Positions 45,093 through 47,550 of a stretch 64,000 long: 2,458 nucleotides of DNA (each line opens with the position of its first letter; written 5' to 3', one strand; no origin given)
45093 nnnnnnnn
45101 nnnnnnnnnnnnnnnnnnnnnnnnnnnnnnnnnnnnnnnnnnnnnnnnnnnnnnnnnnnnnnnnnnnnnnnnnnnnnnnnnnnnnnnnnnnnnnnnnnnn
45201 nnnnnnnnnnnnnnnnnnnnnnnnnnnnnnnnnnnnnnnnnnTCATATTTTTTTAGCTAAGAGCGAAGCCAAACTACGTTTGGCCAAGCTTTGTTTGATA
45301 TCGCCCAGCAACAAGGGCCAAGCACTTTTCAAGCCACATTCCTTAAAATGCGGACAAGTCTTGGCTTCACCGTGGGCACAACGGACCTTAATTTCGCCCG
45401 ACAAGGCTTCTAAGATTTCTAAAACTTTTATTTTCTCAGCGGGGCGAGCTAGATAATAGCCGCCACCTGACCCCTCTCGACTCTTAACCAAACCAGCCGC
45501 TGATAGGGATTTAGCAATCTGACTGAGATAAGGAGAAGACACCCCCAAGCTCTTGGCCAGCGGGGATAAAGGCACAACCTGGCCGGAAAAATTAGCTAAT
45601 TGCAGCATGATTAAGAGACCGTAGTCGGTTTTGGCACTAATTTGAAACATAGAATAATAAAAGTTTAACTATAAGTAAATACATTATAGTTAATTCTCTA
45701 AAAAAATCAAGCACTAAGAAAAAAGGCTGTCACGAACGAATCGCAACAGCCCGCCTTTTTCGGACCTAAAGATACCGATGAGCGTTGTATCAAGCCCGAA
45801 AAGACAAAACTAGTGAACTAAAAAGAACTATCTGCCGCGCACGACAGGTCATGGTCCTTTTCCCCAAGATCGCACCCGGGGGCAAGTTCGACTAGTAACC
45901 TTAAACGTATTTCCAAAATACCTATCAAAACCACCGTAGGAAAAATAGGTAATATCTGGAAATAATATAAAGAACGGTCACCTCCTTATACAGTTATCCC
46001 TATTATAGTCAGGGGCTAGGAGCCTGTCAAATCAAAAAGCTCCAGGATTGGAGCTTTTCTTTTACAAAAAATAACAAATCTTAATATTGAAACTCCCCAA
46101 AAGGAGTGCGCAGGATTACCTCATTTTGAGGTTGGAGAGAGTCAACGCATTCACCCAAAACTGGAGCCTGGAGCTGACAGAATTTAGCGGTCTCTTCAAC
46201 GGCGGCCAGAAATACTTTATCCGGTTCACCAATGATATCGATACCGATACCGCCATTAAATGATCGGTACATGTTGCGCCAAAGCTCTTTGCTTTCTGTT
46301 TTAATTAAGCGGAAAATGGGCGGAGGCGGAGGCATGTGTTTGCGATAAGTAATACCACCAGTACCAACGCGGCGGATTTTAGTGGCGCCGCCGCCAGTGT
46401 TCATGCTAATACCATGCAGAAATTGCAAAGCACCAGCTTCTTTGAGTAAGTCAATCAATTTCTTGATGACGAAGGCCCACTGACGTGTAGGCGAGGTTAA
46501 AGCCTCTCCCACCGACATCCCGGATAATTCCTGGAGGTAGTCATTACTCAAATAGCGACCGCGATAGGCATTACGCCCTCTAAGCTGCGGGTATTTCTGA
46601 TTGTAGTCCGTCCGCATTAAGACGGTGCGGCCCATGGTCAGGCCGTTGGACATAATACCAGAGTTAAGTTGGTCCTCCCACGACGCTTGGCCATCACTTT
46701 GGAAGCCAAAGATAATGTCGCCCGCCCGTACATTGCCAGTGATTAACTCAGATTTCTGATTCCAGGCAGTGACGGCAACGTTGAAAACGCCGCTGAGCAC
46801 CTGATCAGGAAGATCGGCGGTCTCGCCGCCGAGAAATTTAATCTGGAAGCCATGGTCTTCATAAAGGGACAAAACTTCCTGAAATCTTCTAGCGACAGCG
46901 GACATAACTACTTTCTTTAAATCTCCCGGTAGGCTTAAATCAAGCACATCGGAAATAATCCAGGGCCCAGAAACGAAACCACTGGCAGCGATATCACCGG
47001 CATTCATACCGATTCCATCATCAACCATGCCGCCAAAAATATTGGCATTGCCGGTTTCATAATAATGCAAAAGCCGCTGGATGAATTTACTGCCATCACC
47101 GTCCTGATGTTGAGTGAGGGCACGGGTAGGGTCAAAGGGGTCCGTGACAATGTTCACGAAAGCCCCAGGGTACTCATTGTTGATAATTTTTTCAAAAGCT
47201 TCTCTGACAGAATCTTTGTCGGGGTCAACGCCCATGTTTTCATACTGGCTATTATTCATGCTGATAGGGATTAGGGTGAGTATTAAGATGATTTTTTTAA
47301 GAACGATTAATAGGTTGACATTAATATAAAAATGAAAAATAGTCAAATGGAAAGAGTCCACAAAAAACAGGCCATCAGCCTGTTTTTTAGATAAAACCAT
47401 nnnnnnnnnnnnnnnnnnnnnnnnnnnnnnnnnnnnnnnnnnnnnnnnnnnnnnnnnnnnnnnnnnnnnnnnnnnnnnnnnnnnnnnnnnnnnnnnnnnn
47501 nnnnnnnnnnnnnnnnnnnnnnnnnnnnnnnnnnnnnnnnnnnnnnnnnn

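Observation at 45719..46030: Orphan ~275-nt structured RNA with a perfect promoter and strong terminator, just upstream of the Rrf2-suf operon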

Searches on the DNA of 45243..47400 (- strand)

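Call 4: search_rna_families(source=window, start=45600, end=46120, threshold=evalue, max_evalue=10, show_alignments=4)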
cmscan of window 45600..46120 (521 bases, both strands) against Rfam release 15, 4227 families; matches with E-value up to 10: 6.
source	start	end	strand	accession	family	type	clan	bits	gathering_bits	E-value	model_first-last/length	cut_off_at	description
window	45987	46063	+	RF01859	Phe_leader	Cis-reg; leader;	-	22.2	55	0.26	1-125/125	no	Phenylalanine leader peptide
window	46022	46093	-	RF02378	SurC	Gene; sRNA;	-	15.5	80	2.1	1-161/161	no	SurC sRNA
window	46035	46065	+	RF00489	ctRNA_p42d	Gene; antisense;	-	14.2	50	5.2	1-46/46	no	ctRNA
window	46031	46117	-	RF02450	ncr1175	Gene; sRNA;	-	14.1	60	7.6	1-110/110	no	Bacillus sRNA ncr1175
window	45815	45887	-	RF00236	ctRNA_pGA1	Gene; antisense;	-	13.8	45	5.1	1-79/79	no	ctRNA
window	45957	46040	-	RF02213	ZFAT-AS1_3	Gene; lncRNA;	-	12.8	70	2.8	1-80/80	no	ZFAT antisense RNA 1 conserved region 3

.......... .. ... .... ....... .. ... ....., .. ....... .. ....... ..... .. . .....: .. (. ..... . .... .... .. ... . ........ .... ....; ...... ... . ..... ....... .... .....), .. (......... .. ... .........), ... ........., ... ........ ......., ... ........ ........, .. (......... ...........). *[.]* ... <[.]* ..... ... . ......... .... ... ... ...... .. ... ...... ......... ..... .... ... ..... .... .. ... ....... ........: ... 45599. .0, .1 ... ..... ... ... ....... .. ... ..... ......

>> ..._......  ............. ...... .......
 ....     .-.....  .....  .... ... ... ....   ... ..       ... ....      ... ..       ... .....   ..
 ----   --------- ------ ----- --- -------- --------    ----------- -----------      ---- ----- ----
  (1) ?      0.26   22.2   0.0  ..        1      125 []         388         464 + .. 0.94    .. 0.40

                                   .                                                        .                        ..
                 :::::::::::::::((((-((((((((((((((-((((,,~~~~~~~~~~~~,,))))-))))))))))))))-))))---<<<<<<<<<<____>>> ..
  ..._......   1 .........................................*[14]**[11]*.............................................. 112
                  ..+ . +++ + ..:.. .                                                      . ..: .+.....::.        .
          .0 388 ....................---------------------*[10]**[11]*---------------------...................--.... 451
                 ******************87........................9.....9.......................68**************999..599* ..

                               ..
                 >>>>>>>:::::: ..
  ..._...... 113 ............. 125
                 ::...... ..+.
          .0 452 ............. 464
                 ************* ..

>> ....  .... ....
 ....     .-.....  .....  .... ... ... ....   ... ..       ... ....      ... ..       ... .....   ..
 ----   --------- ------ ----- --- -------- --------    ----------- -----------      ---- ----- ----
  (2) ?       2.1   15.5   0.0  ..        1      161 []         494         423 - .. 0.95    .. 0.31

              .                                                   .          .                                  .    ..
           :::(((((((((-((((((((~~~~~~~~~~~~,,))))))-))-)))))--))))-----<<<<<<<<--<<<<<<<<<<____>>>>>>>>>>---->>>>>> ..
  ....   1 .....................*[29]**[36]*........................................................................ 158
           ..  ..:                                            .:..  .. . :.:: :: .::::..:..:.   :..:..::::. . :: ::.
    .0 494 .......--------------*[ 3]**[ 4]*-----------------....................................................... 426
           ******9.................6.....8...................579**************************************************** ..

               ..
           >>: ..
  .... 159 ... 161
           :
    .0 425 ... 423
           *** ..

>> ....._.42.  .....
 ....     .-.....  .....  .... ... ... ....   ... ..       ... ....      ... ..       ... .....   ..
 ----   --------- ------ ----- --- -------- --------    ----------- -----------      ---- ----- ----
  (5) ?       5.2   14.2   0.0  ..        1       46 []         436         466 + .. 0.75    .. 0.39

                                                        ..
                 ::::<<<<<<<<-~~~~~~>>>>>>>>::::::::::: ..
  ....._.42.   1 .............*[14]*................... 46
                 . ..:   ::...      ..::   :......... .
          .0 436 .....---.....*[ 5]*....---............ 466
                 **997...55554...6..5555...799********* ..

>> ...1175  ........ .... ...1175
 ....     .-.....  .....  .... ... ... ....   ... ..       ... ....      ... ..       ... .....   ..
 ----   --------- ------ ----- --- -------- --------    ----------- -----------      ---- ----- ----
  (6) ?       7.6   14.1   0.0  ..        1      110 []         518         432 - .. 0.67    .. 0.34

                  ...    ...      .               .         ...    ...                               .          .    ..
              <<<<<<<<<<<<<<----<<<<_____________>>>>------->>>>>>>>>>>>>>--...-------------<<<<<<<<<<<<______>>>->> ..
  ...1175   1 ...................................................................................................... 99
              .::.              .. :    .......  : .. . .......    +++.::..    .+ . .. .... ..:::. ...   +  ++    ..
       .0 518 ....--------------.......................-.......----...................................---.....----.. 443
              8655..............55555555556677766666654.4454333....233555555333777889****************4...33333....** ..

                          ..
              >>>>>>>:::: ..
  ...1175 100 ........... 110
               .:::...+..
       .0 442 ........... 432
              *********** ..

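Call 66: search_dna_similar(query=window:45716-46000:-, collection=phages, mode=distant, max_evalue=1, max_rows=10)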
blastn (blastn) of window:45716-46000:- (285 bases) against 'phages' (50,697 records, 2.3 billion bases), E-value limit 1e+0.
Records with a match: 1; places in all: 1; records where one place covers at least 80% of the query: 0.
Best place of each record, by identity: 80-90% 1.
By first word of the organism name: Vibrio 1.
By host as written in the record: Vibrio parahaemolyticus 1.
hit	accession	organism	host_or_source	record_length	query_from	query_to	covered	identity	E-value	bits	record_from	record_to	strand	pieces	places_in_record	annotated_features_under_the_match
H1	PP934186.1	Vibrio phage P018-4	Vibrio parahaemolyticus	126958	82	118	13%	84.6%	3e-1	42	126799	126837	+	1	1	hypothetical protein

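Call 67: search_dna_similar(query=window:45716-46000:-, collection=plasmids, mode=distant, max_evalue=1, max_rows=10)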
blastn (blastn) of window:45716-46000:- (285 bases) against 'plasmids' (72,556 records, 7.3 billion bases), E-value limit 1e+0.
No match.
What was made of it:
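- Tried and rejected: Blastn against phage and plasmid collections found nothing (calls 66, 67).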

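Call 74: build_rna_model(alignment_id=A5, structure=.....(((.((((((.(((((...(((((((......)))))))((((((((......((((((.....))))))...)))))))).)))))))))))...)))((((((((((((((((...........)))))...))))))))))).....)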
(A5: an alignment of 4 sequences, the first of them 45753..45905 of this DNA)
Model R1 built from alignment A5 (4 sequences, 155 columns); structure: as given.
model positions 153; base pairs 51; branch points 2; effective number of sequences 0.8; information 0.589 bits per position. Calibrated on 0.2 Mb of random sequence (short: E-values are rough).
structure used (alignment columns):
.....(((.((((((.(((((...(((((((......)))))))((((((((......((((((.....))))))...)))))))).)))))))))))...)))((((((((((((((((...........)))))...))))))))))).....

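Call 75: search_with_rna_model(model_id=R1, sources=[window, L003, L008, L081, L009, L010, L011, L012, L013, L054, L056, L058, L059, L061, L064, L070, L071, L076, L077, L080, L005, L062, L066], max_evalue=10, make_alignment=true, show_alignments=5)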
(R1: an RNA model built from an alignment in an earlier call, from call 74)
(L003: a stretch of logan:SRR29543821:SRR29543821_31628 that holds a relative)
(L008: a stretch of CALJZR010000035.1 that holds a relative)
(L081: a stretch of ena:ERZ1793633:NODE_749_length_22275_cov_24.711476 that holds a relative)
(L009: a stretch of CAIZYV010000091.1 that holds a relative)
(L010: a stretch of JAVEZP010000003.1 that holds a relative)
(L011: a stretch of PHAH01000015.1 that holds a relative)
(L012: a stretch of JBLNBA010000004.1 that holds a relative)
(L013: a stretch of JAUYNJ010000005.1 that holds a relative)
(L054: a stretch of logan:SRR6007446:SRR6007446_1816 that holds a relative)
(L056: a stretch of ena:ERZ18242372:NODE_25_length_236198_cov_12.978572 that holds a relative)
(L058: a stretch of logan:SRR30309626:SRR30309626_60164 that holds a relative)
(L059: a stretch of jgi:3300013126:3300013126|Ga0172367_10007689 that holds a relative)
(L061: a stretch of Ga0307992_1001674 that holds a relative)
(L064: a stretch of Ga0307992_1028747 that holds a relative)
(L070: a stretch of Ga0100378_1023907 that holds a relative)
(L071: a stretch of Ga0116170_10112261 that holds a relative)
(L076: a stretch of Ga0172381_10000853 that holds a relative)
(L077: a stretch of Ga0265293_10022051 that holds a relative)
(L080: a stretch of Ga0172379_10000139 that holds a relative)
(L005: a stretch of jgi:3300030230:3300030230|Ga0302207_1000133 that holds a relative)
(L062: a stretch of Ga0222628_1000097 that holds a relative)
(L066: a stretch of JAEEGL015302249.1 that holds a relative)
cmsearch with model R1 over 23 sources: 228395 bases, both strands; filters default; matches with E-value up to 10: 5.
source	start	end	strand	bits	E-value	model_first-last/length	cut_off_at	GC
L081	2973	3125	+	183.5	5.4e-41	1-153/153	no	0.46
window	45753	45905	-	182.4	9.8e-41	1-153/153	no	0.48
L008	2876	3028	+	181.4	1.7e-40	1-153/153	no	0.46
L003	5355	5508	+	151.5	1.9e-33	1-153/153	no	0.46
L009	178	329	+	18.3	0.047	1-153/153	no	0.43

Alignment A6: 5 matches aligned to the model, 167 columns, each read 5' to 3' on its own strand. Consensus structure (alignment columns), stored with it:
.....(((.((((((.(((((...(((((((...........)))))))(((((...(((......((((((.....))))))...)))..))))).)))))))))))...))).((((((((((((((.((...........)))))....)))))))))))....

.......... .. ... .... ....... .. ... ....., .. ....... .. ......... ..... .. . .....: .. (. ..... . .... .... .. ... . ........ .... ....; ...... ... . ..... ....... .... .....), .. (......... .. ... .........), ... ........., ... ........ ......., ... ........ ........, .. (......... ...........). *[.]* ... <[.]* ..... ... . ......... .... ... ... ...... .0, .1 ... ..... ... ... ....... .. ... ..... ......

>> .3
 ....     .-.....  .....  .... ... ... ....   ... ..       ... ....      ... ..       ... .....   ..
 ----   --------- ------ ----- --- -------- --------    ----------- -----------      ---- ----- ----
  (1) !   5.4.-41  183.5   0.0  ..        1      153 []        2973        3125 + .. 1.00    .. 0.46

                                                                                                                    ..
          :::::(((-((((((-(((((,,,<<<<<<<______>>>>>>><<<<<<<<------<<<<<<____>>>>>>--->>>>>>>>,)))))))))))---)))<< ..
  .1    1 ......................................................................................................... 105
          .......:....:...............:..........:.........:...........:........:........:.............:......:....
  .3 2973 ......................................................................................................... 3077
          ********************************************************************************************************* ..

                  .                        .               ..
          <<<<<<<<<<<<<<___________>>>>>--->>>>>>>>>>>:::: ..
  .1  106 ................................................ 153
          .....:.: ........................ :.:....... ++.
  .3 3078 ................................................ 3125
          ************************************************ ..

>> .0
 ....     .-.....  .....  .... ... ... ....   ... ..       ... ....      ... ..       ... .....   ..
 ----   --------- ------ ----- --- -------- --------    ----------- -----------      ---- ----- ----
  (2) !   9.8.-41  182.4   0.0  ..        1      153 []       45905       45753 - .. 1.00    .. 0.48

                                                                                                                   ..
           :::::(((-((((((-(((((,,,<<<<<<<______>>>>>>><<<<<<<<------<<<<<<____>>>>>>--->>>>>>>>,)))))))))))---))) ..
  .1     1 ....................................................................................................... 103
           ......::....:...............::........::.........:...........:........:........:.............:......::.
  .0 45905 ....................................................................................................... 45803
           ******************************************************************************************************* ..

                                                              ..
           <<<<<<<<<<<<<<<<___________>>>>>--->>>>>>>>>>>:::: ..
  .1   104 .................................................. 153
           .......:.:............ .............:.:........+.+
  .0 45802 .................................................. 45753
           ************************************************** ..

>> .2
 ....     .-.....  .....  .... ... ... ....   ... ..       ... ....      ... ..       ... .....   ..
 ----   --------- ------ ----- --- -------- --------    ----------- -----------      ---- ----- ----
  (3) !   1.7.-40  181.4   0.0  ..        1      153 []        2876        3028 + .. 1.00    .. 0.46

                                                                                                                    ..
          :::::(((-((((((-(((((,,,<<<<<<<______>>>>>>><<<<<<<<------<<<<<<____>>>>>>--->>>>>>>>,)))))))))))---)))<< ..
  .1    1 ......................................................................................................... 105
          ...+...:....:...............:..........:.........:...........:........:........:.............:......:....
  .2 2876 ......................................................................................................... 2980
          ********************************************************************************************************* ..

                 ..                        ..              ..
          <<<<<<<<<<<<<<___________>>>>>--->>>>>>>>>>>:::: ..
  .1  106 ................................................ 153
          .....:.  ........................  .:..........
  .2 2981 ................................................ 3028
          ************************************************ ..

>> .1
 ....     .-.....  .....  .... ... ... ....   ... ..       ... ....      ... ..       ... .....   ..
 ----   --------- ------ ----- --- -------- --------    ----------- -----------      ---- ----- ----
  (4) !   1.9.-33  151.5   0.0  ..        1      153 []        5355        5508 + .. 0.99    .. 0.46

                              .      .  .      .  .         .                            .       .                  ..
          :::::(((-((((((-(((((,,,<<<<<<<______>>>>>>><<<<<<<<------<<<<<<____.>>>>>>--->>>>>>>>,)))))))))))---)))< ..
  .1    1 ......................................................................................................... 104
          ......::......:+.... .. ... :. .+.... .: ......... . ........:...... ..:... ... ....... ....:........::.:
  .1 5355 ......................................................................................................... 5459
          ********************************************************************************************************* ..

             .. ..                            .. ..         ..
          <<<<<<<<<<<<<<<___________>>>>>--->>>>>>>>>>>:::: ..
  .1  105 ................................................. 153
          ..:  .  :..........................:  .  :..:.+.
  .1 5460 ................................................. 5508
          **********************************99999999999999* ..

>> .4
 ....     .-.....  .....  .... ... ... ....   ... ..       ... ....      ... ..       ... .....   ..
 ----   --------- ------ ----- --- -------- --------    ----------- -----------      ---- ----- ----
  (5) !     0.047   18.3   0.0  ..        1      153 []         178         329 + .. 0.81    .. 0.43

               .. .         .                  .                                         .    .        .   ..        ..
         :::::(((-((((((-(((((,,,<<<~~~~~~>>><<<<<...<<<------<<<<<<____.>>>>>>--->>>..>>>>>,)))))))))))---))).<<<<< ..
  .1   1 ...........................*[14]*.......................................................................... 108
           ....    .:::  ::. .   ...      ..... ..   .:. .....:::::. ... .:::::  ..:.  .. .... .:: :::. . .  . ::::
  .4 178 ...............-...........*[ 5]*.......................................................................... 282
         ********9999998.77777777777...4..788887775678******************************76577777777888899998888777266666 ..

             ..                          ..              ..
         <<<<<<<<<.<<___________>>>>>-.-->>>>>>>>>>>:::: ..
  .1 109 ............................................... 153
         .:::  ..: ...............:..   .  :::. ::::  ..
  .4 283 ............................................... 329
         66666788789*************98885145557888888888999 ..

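Call 81: search_with_rna_model(model_id=R1, sources=[L091, L092, L093, L063, L067, L069, L072, L073, L074, L075], max_evalue=10)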
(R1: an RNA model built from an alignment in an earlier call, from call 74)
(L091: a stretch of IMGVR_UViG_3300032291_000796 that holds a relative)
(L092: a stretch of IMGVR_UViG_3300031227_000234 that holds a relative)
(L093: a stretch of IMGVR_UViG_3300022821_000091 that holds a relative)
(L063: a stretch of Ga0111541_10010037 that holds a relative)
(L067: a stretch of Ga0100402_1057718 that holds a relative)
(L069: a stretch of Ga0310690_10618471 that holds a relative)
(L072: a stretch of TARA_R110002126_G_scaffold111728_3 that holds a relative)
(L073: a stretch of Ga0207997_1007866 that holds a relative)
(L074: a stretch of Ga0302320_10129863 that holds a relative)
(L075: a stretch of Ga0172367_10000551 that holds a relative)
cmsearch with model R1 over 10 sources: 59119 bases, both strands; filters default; matches with E-value up to 10: 2.
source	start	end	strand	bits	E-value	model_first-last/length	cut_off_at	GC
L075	10289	10318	-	17.4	0.019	124-153/153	5'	0.37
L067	1252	1371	-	9.3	1.6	1-153/153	no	0.34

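Call 95: search_rna_families(source=L009, start=100, end=400, threshold=evalue, max_evalue=10)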
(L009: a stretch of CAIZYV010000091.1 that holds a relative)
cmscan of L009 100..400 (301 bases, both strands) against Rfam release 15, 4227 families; matches with E-value up to 10: 4.
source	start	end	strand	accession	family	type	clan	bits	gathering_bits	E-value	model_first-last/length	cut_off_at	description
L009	100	158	+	RF00479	snosnR71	Gene; snRNA; snoRNA; CD-box;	CL00051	16.6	60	4.5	39-97/97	5'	Small nucleolar RNA snR71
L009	363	396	-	RF02925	6A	Gene; sRNA;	-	15.5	41.2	3.4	1-52/52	no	6A RNA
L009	340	369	-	RF01726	SAM-II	Cis-reg; riboswitch;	-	15.2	44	2.3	1-60/60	no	SAM-II riboswitch aptamer (SAM-II long loop)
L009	100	189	+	RF02638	EF0605_EF0606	Gene; sRNA;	-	12.6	219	5.5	84-179/179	5'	Enterococcus sRNA EF0605_EF0606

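Call 96: search_rna_families(source=L003, start=5200, end=5600, threshold=evalue, max_evalue=10)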
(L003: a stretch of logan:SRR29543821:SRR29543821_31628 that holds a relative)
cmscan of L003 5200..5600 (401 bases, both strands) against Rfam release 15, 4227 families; matches with E-value up to 10: 3.
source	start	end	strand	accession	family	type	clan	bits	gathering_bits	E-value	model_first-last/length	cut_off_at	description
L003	5337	5400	+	RF04319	BTncRNA_FopS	Gene; sRNA;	-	17.2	56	3.4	1-71/71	no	Bacteroidetes FopS (family of paralogous sRNAs)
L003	5553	5591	+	RF03084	DUF2815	Gene; sRNA;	-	14.2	41.2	8.5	1-62/62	no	DUF2815 RNA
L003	5217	5299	+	RF02213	ZFAT-AS1_3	Gene; lncRNA;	-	11.7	70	4.1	1-80/80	no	ZFAT antisense RNA 1 conserved region 3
